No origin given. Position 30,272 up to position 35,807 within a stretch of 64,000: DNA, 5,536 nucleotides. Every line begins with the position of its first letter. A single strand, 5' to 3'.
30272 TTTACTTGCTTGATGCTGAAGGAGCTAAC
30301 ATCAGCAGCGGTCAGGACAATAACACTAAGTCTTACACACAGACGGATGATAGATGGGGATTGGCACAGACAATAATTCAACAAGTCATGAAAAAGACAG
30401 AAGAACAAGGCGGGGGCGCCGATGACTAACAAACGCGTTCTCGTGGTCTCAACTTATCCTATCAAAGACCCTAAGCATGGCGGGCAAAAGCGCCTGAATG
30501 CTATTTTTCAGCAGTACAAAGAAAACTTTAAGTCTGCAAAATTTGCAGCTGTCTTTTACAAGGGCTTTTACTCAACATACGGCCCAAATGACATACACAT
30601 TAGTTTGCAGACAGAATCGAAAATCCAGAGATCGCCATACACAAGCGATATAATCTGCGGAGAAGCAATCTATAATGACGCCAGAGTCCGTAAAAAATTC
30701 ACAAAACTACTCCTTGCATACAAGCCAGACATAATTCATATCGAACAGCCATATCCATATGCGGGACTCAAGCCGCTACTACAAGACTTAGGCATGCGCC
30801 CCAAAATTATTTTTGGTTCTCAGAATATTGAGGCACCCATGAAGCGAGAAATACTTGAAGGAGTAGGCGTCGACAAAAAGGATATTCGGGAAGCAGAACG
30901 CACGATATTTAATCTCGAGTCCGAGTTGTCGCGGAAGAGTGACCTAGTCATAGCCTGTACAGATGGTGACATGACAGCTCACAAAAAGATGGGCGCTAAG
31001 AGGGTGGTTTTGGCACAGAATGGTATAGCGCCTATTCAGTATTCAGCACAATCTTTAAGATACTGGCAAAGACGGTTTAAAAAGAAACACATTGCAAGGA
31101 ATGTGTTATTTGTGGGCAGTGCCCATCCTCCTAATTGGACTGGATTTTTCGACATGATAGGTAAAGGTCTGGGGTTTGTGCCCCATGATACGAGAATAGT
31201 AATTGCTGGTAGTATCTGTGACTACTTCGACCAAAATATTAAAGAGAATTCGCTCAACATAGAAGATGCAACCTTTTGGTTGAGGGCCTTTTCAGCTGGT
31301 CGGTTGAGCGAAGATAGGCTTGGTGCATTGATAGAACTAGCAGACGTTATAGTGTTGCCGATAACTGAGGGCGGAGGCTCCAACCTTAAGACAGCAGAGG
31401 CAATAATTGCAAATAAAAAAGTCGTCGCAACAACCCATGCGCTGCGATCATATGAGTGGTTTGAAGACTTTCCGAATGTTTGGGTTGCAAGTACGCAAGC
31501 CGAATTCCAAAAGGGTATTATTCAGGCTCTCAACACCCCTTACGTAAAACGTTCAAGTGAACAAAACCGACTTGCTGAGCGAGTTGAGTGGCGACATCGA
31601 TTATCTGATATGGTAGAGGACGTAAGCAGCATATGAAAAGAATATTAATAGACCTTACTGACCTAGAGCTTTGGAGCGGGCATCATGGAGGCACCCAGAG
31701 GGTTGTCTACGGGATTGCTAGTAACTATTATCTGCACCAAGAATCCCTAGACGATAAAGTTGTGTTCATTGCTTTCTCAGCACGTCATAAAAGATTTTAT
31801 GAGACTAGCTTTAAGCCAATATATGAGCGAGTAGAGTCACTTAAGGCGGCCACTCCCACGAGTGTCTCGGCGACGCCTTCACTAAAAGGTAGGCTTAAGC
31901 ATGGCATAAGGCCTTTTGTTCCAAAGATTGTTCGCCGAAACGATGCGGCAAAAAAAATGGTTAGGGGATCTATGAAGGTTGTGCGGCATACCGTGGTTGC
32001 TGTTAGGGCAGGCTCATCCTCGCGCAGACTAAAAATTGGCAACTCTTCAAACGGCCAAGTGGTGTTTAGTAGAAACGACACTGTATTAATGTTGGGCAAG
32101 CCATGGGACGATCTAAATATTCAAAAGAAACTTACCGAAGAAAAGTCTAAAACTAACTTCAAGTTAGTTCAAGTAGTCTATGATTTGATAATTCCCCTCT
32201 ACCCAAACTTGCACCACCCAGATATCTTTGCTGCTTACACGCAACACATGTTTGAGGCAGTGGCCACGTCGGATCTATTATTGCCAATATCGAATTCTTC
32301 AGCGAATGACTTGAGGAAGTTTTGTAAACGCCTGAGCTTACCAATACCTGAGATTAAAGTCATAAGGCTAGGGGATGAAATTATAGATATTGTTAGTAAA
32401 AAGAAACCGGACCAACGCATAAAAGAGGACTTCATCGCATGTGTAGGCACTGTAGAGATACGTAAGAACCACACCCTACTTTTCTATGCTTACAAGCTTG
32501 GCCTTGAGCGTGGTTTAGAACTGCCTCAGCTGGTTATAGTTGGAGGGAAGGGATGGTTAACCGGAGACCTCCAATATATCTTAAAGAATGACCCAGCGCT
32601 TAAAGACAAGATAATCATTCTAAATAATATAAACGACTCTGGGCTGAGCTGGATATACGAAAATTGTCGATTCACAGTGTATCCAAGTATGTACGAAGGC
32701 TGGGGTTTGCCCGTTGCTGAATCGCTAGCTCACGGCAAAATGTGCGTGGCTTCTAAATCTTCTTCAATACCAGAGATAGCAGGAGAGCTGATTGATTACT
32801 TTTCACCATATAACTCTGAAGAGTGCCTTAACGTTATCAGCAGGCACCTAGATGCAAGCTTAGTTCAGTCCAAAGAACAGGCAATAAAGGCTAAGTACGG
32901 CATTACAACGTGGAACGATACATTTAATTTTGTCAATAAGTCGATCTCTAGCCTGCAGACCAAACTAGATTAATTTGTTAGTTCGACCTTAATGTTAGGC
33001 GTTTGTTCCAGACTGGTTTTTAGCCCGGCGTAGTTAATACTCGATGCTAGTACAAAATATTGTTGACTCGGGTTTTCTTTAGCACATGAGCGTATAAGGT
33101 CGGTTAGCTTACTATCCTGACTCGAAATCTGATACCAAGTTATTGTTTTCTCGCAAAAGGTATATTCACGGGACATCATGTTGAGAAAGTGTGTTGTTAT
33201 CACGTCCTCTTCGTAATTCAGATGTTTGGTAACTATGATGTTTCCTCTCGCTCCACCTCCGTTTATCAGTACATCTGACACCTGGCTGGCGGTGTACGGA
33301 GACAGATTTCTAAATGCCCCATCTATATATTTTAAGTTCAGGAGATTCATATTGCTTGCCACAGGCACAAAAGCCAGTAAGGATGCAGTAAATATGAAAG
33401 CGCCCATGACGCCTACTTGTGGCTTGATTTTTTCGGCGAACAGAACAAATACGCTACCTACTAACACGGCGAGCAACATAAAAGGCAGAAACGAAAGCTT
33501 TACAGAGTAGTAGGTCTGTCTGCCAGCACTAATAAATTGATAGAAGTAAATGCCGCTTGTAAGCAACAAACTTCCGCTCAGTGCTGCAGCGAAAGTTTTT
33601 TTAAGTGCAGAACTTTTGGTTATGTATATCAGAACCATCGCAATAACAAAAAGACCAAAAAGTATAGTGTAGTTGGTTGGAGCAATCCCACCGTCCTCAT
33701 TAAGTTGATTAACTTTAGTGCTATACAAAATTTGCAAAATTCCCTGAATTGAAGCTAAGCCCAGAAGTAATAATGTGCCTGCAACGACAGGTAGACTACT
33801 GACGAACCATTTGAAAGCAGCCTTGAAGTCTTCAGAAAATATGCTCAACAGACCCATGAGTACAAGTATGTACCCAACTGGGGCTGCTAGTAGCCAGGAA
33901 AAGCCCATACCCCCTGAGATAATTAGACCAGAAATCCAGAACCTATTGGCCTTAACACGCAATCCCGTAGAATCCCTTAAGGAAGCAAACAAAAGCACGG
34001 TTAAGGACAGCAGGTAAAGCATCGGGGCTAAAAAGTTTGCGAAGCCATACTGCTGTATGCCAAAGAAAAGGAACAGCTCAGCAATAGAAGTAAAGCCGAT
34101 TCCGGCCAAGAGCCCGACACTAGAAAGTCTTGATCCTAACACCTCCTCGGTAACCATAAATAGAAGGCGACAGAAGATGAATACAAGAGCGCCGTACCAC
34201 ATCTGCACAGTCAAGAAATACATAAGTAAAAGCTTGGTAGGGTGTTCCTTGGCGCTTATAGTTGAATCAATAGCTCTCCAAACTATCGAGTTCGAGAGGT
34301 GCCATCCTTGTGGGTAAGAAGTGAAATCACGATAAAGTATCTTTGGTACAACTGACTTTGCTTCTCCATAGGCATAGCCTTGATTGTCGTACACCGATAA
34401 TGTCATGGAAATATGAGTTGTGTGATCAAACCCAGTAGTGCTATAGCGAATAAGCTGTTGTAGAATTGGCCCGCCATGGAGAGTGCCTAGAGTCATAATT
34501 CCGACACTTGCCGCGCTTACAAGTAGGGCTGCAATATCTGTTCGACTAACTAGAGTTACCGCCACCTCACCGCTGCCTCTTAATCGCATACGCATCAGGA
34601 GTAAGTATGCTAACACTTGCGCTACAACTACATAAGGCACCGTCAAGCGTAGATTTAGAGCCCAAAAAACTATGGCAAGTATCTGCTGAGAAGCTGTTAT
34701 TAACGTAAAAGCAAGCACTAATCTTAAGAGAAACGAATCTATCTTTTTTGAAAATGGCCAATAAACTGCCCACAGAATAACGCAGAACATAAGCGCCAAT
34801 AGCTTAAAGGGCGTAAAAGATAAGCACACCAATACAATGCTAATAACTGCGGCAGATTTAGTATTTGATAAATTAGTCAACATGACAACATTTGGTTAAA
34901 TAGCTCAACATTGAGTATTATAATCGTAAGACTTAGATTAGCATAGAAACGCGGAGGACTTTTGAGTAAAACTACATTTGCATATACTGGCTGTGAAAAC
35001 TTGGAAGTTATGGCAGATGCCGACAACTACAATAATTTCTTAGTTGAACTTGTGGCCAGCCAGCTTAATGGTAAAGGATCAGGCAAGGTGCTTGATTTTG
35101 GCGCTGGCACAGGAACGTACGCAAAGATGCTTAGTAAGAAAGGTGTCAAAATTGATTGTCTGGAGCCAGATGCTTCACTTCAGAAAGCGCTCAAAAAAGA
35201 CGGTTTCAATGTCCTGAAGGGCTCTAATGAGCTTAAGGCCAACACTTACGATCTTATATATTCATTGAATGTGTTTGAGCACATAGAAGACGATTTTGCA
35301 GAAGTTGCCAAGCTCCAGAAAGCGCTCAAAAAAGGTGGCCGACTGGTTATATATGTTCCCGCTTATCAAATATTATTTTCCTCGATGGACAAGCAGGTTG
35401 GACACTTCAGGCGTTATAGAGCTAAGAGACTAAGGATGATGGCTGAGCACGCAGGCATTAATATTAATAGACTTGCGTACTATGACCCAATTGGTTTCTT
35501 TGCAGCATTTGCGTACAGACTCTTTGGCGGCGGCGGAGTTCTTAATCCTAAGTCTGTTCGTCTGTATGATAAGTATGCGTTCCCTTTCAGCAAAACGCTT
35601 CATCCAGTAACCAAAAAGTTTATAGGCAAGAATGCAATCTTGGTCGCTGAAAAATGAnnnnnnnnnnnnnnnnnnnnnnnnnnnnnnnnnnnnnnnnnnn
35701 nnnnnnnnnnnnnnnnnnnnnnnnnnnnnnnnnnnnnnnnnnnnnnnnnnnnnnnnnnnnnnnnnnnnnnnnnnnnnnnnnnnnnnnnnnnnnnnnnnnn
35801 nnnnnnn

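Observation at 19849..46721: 27-kb surface-glycan locus built around a complete GDP-D-rhamnose pathway and a Wzm/Wzt exporter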

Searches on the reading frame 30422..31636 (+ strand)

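Call 3: search_protein_families(library=pfam, proteins=[window:30422-31636:+])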
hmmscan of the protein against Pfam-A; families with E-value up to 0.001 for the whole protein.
window:30422-31636:+ (404 aa): 2 families
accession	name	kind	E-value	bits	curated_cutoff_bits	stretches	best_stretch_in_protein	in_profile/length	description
PF13439.12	Glyco_transf_4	-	2e-06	28.4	28.5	1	83-202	54-166/170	Glycosyltransferase Family 4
PF13692.12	Glyco_trans_1_4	-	5.2e-06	27.2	27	1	226-370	2-140/142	Glycosyl transferases group 1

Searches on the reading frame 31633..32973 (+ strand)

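Call 4: search_protein_families(library=pfam, proteins=[window:31633-32973:+])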
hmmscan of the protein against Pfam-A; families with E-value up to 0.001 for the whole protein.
window:31633-32973:+ (446 aa): 2 families
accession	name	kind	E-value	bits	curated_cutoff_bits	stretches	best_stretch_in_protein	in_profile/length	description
PF00534.26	Glycos_transf_1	-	4e-16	59.5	26.4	1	257-407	7-157/172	Glycosyl transferases group 1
PF13692.12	Glyco_trans_1_4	-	2.2e-12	47.8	27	1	268-385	4-119/142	Glycosyl transferases group 1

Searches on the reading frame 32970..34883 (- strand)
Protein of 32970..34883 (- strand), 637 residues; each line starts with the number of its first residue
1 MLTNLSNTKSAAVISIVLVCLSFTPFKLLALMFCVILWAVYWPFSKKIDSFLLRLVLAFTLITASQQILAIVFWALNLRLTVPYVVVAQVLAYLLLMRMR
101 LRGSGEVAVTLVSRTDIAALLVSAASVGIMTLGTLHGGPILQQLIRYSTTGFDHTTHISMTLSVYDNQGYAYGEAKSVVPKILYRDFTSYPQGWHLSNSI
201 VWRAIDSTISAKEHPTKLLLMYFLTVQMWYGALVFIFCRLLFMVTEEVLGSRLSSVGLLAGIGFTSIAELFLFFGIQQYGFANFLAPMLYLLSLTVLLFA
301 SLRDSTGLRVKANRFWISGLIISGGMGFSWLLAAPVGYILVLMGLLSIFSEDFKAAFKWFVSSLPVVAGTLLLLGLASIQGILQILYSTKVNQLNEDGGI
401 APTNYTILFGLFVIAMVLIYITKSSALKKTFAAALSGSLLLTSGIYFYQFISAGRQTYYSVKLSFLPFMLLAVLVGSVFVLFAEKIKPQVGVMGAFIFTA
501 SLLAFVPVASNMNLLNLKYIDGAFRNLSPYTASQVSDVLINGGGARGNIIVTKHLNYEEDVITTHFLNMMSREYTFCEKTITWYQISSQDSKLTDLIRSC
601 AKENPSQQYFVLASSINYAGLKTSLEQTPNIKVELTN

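Call 4: search_protein_families(library=pfam, proteins=[window:32970-34883:-])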
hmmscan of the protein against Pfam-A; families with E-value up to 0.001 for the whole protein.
window:32970-34883:- (637 aa): 0 families

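Call 56: search_protein_families(library=ncbifam, proteins=[window:32970-34883:-], max_evalue=0.00001)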
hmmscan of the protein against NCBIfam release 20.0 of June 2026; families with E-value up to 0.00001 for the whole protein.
window:32970-34883:- (637 aa): 0 families

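Call 64: search_solved_structures(query=window:32970-34883:-, max_evalue=1)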
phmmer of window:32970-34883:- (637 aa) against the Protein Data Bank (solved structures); distinct sequences matched with E-value up to 1: 0.

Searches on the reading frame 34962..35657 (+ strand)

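Call 4: search_protein_families(library=pfam, proteins=[window:34962-35657:+])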
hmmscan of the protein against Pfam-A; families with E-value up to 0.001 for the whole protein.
window:34962-35657:+ (231 aa): 7 families
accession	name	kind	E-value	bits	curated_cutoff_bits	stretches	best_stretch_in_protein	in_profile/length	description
PF13489.12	Methyltransf_23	-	2e-16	60.6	27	1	29-168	11-161/164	Methyltransferase domain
PF08242.18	Methyltransf_12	-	1.4e-10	42.2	30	1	44-128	1-98/98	Methyltransferase domain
PF08241.18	Methyltransf_11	-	3.5e-10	40.8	21.2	1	44-130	1-95/95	Methyltransferase domain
PF05219.18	DREV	-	6.1e-09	35.8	26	1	20-130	75-186/265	DREV methyltransferase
PF13649.12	Methyltransf_25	-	2.9e-07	31.5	27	1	43-126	1-97/97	Methyltransferase domain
PF05175.20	MTS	-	0.00027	21.1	23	0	29-101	21-104/170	Methyltransferase small domain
PF13847.12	Methyltransf_31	-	0.00047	20.3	27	0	41-133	5-112/145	Methyltransferase domain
